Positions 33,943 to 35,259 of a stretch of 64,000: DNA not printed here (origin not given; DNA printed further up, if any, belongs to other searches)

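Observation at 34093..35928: Operon of a TPD/CDIN1-like nuclease and a membrane-embedded Cas4-like Fe-S nuclease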

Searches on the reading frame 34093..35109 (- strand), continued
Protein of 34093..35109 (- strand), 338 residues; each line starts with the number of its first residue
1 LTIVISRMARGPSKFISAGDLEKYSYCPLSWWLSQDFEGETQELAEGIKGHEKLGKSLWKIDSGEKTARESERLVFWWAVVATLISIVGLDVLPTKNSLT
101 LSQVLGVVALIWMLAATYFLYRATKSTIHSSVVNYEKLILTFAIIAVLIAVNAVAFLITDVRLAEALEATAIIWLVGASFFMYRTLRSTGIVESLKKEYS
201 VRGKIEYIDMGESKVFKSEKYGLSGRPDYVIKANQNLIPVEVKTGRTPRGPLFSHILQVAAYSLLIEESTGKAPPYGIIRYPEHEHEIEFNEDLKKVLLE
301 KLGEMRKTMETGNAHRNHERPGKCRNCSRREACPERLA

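Call 69: list_cluster_members(proteins=[P0371, P0365, P0387, P0423, P0428, P0440, P0399, P0400, P0361, P0379])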
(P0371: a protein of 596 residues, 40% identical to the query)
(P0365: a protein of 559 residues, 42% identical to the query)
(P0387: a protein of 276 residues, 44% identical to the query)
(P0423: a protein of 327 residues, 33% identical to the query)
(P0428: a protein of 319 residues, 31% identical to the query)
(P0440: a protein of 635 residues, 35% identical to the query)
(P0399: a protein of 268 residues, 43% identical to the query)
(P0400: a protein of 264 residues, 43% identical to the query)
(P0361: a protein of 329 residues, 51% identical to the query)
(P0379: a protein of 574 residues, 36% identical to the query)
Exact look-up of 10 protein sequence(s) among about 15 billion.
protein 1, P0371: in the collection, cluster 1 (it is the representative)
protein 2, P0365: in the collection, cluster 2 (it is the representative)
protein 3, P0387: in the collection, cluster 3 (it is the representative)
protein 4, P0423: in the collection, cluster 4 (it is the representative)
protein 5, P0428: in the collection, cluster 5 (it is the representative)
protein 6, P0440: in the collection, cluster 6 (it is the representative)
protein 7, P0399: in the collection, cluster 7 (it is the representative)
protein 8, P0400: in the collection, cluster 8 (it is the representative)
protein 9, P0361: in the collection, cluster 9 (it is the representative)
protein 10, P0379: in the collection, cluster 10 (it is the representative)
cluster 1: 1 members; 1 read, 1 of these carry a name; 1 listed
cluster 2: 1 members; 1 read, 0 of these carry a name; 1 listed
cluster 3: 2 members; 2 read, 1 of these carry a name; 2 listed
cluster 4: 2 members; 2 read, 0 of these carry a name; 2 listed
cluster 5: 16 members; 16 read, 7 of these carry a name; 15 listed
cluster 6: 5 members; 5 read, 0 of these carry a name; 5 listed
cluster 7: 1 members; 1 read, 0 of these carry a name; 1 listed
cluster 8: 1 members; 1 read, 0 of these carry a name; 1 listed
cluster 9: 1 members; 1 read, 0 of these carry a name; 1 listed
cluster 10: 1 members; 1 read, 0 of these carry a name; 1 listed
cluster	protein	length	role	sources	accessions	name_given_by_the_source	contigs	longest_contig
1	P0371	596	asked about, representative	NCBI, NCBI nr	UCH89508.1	MAG: CRISPR-associated protein Cas4 [Thermoplasmata archaeon]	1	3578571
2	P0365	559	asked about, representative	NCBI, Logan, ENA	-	-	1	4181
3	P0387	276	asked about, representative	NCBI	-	-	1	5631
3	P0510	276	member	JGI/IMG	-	CRISPR-associated exonuclease Cas4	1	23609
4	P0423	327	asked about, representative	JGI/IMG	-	-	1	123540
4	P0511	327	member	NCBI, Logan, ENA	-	-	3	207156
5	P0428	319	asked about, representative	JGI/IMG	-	-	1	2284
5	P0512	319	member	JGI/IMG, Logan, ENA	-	CRISPR-associated exonuclease Cas4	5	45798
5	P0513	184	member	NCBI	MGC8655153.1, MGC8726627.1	MAG: CRISPR-associated protein Cas4 [Thermoplasmata archaeon]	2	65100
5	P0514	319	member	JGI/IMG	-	CRISPR-associated exonuclease Cas4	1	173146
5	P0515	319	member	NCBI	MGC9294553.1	MAG: CRISPR-associated protein Cas4 [Thermoplasmata archaeon]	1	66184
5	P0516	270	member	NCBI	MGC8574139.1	MAG: CRISPR-associated protein Cas4 [Thermoplasmata archaeon]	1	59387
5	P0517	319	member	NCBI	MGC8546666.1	MAG: CRISPR-associated protein Cas4 [Thermoplasmata archaeon]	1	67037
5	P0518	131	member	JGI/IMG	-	CRISPR-associated exonuclease Cas4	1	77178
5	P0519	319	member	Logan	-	-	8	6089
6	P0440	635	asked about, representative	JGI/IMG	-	-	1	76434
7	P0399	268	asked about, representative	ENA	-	-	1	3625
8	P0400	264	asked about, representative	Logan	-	-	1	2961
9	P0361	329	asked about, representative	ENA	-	-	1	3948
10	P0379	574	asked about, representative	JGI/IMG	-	-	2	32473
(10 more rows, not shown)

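Call 78: find_related_loci(query=A2, collection=viral_contigs, flank=4000)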
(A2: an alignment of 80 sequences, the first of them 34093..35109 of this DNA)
Query A2 (338 aa) in viral_contigs; peptide patterns used: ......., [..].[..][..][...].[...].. (x = any residue, [..] = any of these).
25 stretches matched a pattern, but none encodes a relative of the query by tblastn (E <= 1e-3).

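Call 85: list_cluster_members(proteins=[P0445, P0447, P0448, P0459, P0462, P0465, P0466, P0474, P0487, P0494])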
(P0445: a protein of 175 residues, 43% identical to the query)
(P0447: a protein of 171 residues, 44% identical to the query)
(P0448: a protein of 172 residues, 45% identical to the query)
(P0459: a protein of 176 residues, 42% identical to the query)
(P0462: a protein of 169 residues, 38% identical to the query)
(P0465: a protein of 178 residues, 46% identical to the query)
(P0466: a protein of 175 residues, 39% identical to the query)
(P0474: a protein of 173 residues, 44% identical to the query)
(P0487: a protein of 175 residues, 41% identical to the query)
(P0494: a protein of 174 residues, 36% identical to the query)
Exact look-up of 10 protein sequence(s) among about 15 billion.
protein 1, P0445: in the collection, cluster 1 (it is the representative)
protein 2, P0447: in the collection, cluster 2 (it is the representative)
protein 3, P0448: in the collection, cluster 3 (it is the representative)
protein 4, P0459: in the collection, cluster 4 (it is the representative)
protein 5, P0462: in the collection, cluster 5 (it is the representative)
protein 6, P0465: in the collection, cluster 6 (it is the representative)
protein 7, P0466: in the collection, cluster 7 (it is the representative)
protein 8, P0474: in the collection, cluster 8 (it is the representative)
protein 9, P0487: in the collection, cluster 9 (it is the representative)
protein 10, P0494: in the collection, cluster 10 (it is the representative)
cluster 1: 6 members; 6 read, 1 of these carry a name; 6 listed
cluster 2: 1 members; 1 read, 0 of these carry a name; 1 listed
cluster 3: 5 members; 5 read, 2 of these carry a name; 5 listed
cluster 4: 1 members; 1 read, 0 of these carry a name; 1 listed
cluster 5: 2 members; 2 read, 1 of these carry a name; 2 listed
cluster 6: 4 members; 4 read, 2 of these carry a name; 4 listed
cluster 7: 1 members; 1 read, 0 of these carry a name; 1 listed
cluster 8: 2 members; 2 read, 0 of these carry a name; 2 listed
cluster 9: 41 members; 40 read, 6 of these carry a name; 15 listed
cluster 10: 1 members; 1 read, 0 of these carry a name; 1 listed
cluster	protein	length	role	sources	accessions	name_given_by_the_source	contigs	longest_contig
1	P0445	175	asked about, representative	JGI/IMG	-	-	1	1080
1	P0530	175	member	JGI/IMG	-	CRISPR-associated exonuclease Cas4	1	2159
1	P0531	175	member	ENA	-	-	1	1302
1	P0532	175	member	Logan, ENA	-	-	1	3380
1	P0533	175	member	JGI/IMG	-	-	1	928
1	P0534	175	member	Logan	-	-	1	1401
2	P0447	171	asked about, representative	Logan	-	-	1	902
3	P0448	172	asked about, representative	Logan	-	-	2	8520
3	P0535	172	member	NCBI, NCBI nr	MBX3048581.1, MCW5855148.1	MAG: CRISPR-associated protein Cas4 [Anaerolineales bacterium] | CRISPR-associated protein Cas4 [Anaerolineales bacterium]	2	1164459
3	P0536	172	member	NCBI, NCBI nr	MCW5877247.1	MAG: CRISPR-associated protein Cas4 [Anaerolineales bacterium] | CRISPR-associated protein Cas4 [Anaerolineales bacterium]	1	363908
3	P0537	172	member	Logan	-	-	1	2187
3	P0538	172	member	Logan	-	-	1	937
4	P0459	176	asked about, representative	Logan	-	-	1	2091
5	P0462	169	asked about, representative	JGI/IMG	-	CRISPR-associated exonuclease Cas4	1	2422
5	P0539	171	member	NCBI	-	-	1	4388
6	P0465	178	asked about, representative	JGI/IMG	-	CRISPR-associated exonuclease Cas4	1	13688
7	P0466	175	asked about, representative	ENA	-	-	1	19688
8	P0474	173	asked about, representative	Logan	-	-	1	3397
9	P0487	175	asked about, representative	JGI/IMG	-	CRISPR-associated exonuclease Cas4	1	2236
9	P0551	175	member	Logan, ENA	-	-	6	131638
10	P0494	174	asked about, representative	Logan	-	-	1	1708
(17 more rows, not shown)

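Call 86: find_encoding_contigs(protein=P0448, flank=5000, max_places=2)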
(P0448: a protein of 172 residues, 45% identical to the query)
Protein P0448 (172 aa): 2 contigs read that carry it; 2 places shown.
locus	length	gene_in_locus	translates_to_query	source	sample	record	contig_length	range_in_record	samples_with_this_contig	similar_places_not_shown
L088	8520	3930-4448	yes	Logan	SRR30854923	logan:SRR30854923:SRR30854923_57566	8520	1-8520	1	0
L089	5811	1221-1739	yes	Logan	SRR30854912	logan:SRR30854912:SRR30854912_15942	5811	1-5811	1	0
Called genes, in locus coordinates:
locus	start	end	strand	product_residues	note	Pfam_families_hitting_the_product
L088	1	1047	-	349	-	?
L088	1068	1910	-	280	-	PF00581:Rhodanese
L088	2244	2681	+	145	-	PF00436:SSB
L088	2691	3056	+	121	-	PF11950:DUF3467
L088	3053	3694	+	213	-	PF01997:Translin (faint)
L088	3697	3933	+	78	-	-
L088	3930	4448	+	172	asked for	PF12705:PDDEXK_1, PF01930:Cas_Cas4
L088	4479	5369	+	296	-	PF01513:NAD_kinase, PF20143:NAD_kinase_C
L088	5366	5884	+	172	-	-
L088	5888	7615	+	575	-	PF02463:SMC_N, PF13476:AAA_23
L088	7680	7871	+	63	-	PF21344:Zn_ribbon_LysW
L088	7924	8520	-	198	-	?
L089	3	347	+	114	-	?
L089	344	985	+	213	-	PF01997:Translin (faint)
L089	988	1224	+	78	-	-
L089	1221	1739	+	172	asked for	PF12705:PDDEXK_1, PF01930:Cas_Cas4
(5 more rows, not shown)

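Call 87: find_encoding_contigs(protein=P0466, flank=5000, max_places=2)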
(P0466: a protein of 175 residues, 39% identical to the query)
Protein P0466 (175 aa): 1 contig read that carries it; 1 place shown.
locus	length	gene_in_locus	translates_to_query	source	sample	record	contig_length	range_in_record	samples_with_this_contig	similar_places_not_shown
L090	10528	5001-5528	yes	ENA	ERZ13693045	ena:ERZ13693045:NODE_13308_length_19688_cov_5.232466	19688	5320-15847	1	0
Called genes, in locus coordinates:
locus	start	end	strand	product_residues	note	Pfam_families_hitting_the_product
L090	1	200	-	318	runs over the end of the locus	PF00753:Lactamase_B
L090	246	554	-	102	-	-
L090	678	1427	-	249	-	PF03737:RraA-like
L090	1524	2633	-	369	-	PF10282:Lactonase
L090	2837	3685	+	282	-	-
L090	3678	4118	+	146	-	PF03745:DUF309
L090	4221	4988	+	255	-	PF00106:adh_short, PF08659:KR, PF13561:adh_short_C2, PF23441:SDR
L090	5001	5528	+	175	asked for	PF01930:Cas_Cas4, PF12705:PDDEXK_1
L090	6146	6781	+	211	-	-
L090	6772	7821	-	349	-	PF00850:Hist_deacetyl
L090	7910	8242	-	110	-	-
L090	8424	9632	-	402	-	-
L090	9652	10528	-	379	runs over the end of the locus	PF00696:AA_kinase, PF01472:PUA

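Call 88: find_encoding_contigs(protein=P0465, flank=5000, max_places=2)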
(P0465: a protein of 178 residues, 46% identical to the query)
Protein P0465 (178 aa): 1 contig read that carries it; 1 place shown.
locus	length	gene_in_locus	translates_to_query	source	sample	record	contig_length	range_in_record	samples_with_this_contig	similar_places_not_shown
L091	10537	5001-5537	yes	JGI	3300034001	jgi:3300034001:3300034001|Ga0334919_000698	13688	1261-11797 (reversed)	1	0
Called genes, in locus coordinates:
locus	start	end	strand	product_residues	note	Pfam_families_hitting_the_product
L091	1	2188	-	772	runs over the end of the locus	PF05569:Peptidase_M56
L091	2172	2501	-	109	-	PF03965:Penicillinase_R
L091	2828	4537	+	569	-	PF13517:FG-GAP_3, PF01839:FG-GAP (weak), PF13517:FG-GAP_3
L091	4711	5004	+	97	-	-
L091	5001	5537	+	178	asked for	PF12705:PDDEXK_1, PF01930:Cas_Cas4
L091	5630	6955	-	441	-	PF07969:Amidohydro_3 (weak), PF01979:Amidohydro_1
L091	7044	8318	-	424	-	PF00092:VWA, PF13519:VWA_2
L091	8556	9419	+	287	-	PF04773:FecR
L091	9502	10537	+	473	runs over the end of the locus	PF00072:Response_reg, PF00158:Sigma54_activat, PF14532:Sigma54_activ_2, PF07728:AAA_5 (weak), PF25601:AAA_lid_14, PF02954:HTH_8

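Call 94: search_protein_families(library=pfam, proteins=[L088:3053-3694:+, L088:2691-3056:+, L088:5366-5884:+, L090:6146-6781:+, L087:4627-4956:+], max_evalue=1)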
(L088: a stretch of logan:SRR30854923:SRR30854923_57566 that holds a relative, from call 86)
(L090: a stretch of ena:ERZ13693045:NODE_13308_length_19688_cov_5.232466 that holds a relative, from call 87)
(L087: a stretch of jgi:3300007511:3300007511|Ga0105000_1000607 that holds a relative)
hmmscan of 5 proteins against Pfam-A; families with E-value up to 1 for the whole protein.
L088:3053-3694:+ (213 aa): 4 families
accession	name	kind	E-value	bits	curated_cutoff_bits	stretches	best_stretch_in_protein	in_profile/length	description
PF01997.21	Translin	-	4.8e-06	27.1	25.9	1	97-172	114-182/205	Translin family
PF15611.11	EH_Signature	-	0.023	14.4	27.5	1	9-173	27-144/423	EH_Signature domain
PF15191.11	Synaptonemal_3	-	0.074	13.4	27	1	142-180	24-62/92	Synaptonemal complex central element protein 3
PF12854.13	PPR_1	-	0.27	11.4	23.8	1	136-150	19-33/34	PPR repeat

L088:2691-3056:+ (121 aa): 1 family
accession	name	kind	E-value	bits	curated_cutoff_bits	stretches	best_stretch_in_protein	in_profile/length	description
PF11950.13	DUF3467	-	2.5e-16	60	25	1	33-96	25-89/92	Protein of unknown function (DUF3467)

L088:5366-5884:+ (172 aa): 2 families
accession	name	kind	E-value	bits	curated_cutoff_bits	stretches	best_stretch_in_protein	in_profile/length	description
PF00643.29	zf-B_box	-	0.0017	18.9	24.1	1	4-32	3-31/42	B-box zinc finger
PF22586.1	ANCHR-like_BBOX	-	0.053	14.1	27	1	6-33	1-27/39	ANCHR-like B-box zinc-binding domain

L090:6146-6781:+ (211 aa): 2 families
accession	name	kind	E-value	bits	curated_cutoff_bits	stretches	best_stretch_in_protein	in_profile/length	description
PF04905.18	NCD2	-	0.042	14.3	25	1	127-172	76-114/125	NAB conserved region 2 (NCD2)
PF23269.1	DUF7074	-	0.073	13.8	27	1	144-190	24-71/88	Domain of unknown function (DUF7074)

L087:4627-4956:+ (109 aa): 0 families

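Call 96: find_encoding_contigs(protein=P0551, flank=4000, max_places=2)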
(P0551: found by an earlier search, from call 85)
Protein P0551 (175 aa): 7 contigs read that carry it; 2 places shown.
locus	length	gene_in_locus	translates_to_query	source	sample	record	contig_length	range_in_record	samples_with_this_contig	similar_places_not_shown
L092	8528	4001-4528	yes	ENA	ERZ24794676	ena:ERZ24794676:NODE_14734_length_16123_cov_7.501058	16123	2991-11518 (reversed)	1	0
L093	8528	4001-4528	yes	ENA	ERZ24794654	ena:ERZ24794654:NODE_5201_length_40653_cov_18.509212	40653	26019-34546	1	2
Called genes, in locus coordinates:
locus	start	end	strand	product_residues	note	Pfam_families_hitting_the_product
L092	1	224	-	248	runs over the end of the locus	PF13489:Methyltransf_23, PF08241:Methyltransf_11, PF08242:Methyltransf_12 (weak), PF13649:Methyltransf_25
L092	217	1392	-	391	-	PF01590:GAF (weak), PF13185:GAF_2, PF07730:HisKA_3, PF02518:HATPase_c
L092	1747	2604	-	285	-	PF01476:LysM, PF17210:SdrD_B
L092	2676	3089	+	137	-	PF00436:SSB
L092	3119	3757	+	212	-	PF01997:Translin (weak)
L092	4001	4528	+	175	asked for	PF12705:PDDEXK_1 (weak), PF01930:Cas_Cas4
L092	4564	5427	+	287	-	PF01513:NAD_kinase, PF20143:NAD_kinase_C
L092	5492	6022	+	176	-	-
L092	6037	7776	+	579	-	PF02463:SMC_N, PF13476:AAA_23, PF13555:AAA_29 (faint)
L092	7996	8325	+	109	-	-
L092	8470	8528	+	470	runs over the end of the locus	PF03446:NAD_binding_2, PF00393:6PGD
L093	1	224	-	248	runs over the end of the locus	PF13489:Methyltransf_23, PF08241:Methyltransf_11, PF08242:Methyltransf_12 (weak), PF13649:Methyltransf_25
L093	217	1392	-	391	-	PF01590:GAF (weak), PF13185:GAF_2, PF07730:HisKA_3, PF02518:HATPase_c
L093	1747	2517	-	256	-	PF01476:LysM, PF17210:SdrD_B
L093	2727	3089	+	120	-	PF00436:SSB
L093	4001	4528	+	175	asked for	PF12705:PDDEXK_1 (weak), PF01930:Cas_Cas4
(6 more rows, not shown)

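Call 97: find_encoding_contigs(protein=P0488, flank=4000, max_places=2)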
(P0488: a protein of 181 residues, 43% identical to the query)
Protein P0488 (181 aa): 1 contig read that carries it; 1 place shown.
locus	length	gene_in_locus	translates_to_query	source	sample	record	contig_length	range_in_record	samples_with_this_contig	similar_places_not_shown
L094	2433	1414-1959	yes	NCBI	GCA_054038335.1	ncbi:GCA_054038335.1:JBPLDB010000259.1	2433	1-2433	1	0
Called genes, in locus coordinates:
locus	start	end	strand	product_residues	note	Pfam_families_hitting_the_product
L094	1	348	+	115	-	?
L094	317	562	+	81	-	-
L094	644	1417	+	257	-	PF03734:YkuD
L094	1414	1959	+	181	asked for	PF12705:PDDEXK_1, PF01930:Cas_Cas4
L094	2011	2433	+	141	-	?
